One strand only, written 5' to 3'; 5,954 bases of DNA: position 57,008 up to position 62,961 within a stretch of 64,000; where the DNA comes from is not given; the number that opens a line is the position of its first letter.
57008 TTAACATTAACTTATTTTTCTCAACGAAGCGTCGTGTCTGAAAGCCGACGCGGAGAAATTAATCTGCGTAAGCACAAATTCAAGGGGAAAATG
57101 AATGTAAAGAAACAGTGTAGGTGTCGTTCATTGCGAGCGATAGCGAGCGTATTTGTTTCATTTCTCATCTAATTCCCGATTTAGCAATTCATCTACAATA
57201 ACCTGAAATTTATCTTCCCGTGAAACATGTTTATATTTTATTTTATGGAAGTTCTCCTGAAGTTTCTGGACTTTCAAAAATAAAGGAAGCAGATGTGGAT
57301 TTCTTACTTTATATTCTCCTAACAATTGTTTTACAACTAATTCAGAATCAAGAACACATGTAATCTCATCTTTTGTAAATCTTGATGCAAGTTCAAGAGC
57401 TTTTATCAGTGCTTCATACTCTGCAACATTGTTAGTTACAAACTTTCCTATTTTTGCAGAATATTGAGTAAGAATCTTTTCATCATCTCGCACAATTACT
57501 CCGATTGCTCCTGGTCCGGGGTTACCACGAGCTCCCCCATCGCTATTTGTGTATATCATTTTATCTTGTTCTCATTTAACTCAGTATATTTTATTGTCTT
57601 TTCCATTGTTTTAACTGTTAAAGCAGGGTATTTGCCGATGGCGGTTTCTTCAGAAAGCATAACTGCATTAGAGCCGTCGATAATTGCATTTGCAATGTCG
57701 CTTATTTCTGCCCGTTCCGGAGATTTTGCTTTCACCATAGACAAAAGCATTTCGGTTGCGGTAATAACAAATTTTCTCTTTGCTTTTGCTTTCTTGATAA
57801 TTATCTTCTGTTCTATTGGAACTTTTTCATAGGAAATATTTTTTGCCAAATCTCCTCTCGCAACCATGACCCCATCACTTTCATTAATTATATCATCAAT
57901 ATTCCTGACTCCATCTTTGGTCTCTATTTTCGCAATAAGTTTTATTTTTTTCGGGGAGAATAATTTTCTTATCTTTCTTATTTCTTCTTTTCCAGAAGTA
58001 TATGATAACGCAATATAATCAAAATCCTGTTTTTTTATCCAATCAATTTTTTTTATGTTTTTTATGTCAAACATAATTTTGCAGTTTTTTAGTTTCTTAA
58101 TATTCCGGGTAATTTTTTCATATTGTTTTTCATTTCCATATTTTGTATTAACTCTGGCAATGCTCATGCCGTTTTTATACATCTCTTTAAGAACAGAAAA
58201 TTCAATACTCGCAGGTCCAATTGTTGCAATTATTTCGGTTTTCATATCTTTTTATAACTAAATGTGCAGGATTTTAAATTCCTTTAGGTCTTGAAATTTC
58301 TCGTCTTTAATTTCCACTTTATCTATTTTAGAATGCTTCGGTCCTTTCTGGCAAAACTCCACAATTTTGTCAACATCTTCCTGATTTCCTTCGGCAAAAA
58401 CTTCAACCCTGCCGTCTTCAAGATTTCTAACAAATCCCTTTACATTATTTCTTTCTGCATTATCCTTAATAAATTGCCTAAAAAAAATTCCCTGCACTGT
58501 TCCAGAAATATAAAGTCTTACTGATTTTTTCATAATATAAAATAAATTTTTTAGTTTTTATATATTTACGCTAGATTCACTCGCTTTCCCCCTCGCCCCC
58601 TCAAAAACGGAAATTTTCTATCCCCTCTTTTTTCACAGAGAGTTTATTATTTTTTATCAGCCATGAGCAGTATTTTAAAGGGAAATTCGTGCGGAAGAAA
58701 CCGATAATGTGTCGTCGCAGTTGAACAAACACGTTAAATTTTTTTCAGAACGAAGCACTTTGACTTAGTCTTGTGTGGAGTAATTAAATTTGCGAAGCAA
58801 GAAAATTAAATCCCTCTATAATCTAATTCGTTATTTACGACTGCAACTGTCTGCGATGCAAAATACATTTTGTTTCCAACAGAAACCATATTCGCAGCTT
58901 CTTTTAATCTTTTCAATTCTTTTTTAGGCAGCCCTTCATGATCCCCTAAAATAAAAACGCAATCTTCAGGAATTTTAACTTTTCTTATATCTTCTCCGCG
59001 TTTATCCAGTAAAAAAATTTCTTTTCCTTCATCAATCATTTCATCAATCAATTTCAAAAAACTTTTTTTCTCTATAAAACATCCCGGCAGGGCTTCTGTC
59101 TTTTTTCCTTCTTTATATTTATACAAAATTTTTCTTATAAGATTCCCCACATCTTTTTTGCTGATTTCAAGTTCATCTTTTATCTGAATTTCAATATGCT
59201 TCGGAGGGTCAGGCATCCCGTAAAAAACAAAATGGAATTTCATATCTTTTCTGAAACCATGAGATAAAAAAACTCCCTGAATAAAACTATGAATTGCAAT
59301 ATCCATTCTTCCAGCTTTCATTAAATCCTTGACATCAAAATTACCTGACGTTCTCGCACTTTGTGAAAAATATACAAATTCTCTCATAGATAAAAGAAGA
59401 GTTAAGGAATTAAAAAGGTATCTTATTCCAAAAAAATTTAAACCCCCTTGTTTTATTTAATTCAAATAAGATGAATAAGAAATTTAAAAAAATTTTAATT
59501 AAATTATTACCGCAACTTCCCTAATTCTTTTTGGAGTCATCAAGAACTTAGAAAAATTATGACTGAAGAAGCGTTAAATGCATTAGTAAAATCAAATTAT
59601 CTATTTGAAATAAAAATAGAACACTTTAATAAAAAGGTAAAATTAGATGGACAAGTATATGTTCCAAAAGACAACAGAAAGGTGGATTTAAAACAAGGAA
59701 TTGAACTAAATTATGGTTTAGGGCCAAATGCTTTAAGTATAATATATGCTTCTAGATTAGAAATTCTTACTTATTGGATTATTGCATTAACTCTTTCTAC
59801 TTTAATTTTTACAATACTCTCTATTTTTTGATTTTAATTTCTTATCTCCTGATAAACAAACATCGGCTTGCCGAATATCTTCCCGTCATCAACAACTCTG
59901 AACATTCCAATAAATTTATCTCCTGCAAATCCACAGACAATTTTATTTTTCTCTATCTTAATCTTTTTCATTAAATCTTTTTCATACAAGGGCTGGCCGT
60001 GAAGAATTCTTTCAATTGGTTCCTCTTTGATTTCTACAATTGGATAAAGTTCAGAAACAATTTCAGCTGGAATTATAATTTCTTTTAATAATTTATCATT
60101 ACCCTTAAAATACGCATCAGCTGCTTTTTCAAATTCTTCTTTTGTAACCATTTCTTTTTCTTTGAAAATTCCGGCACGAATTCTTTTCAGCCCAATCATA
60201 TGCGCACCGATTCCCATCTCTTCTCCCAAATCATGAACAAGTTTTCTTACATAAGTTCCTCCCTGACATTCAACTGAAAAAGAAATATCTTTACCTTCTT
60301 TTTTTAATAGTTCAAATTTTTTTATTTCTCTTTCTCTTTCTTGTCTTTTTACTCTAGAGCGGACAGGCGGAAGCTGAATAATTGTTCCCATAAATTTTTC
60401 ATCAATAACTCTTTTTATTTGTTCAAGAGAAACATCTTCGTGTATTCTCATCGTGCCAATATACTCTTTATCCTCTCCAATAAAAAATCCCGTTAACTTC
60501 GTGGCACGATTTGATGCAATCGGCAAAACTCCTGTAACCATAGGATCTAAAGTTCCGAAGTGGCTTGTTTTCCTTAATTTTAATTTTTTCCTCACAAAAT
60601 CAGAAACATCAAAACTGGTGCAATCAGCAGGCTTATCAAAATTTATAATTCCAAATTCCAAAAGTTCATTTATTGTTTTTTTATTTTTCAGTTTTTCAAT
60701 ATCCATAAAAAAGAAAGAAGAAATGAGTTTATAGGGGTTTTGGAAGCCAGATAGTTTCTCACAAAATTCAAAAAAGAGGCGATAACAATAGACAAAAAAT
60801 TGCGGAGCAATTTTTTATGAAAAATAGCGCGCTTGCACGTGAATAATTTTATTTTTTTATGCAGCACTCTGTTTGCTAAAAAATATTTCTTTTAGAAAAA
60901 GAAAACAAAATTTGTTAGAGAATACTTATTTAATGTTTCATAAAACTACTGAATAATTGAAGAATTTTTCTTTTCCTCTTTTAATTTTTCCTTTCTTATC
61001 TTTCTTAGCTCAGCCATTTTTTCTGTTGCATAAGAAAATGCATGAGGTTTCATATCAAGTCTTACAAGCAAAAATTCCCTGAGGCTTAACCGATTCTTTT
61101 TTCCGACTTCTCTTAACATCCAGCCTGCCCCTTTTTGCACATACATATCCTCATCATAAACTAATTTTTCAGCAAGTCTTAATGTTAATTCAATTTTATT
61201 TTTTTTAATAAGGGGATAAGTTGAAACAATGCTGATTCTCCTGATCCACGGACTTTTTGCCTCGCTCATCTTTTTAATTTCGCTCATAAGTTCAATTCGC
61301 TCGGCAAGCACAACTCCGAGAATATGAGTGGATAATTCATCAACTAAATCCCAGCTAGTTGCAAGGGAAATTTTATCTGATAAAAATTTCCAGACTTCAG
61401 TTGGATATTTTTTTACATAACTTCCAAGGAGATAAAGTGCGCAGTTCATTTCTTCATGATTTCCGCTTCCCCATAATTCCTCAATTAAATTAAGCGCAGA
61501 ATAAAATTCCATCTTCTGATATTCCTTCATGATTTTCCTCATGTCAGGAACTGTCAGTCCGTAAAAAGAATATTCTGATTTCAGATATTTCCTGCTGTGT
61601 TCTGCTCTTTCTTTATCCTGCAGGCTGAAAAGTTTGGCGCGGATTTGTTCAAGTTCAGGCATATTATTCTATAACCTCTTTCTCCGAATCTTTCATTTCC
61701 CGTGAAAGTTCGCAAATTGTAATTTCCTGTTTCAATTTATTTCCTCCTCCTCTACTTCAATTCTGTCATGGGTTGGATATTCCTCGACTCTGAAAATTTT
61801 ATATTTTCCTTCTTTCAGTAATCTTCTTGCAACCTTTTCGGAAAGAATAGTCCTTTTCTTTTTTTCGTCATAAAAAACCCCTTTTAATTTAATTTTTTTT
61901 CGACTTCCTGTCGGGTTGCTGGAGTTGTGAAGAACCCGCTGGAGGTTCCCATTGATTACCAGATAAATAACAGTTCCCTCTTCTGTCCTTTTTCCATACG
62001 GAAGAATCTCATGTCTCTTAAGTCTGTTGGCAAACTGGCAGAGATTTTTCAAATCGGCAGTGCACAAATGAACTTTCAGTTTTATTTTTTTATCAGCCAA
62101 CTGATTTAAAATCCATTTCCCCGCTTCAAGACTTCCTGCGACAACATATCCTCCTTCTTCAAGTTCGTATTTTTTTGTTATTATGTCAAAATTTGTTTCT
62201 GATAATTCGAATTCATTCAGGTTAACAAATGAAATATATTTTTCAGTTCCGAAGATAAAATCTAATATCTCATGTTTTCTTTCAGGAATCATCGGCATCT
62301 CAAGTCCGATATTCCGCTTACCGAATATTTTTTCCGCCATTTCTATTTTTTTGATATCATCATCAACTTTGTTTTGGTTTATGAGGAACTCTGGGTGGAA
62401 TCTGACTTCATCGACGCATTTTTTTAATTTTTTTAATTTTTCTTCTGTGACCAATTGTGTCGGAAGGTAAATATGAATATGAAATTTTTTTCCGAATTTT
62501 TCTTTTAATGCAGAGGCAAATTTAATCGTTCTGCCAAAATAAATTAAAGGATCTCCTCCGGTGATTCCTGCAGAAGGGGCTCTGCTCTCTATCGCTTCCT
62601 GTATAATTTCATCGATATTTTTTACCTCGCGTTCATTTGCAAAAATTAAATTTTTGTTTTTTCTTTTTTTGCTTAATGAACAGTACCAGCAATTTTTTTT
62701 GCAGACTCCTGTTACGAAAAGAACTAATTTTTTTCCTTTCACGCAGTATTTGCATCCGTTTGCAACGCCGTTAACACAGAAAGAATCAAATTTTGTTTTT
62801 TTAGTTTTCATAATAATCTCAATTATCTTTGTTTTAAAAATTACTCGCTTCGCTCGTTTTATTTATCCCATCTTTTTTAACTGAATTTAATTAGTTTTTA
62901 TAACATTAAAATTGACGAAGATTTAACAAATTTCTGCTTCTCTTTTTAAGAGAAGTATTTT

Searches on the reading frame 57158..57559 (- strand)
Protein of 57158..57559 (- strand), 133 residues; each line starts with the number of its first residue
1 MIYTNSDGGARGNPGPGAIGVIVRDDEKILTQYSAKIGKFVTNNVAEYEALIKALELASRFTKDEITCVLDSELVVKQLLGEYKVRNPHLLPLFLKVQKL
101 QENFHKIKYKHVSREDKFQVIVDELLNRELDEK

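Call 14: search_protein_families(library=pfam, proteins=[window:57158-57559:-], max_evalue=0.01)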
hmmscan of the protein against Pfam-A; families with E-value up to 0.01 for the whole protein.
window:57158-57559:- (133 aa): 2 families
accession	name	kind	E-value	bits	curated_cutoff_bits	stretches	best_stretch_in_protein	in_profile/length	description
PF13456.12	RVT_3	-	7.3e-18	65.1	21.6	1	5-116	1-112/123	Reverse transcriptase-like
PF00075.30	RNase_H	-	1.5e-09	38.6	25.8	1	6-80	8-76/141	RNase H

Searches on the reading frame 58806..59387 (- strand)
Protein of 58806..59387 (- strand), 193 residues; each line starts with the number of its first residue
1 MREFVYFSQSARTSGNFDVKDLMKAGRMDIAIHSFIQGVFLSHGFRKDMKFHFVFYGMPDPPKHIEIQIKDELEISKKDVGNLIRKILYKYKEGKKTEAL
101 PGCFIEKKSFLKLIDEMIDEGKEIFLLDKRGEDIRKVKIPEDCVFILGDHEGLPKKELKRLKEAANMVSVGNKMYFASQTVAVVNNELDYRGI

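Call 14: search_protein_families(library=pfam, proteins=[window:58806-59387:-], max_evalue=0.01)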
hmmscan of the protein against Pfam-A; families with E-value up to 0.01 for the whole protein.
window:58806-59387:- (193 aa): 2 families
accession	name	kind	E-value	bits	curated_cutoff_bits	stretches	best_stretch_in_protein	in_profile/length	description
PF04013.17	Methyltrn_RNA_2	-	1.7e-40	139.3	25.5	1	1-191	1-196/198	Putative SAM-dependent RNA methyltransferase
PF00588.24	SpoU_methylase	-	0.0034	17.9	29.7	1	105-164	59-119/142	SpoU rRNA Methylase family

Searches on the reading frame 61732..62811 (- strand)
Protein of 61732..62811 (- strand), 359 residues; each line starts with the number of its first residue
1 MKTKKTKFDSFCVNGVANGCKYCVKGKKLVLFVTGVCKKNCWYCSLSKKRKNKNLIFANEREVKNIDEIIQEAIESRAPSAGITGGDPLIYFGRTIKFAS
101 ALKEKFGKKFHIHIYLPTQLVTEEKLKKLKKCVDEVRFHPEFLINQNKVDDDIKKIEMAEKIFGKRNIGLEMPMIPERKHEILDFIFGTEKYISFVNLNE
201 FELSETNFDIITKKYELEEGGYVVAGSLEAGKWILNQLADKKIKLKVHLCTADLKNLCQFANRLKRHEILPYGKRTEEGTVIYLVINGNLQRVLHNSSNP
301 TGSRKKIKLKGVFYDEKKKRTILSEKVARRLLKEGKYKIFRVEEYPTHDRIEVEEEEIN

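Call 75: find_encoding_contigs(protein=window:61732-62811:-, flank=10000, max_places=1)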
Protein window:61732-62811:- (359 aa): 9 contigs read that carry it; 1 place shown.
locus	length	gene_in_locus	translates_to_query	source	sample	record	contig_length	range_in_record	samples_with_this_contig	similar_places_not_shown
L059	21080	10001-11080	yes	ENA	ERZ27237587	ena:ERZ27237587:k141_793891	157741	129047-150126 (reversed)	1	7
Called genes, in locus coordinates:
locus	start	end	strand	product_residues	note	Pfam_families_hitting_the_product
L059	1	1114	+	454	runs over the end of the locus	PF01406:tRNA-synt_1e, PF01921:tRNA-synt_1f (faint), PF09334:tRNA-synt_1g, PF09190:DALR_2 (weak), PF23493:CysS_C (weak)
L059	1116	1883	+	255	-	-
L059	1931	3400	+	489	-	PF02788:RuBisCO_large_N, PF00016:RuBisCO_large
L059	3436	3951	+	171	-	PF00293:NUDIX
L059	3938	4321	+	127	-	PF05670:NFACT-R_1, PF18297:NFACT-R_2 (weak)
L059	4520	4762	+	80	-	PF01985:CRS1_YhbY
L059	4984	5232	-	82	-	-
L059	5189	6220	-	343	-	-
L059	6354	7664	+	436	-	PF01935:DUF87, PF05872:HerA_C (faint), PF05707:Zot (faint)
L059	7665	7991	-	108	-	-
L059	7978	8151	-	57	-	-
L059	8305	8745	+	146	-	PF01090:Ribosomal_S19e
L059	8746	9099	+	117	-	-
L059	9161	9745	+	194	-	PF01198:Ribosomal_L31e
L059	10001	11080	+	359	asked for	PF13353:Fer4_12 (weak), PF04055:Radical_SAM, PF26257:DUF8061 (faint)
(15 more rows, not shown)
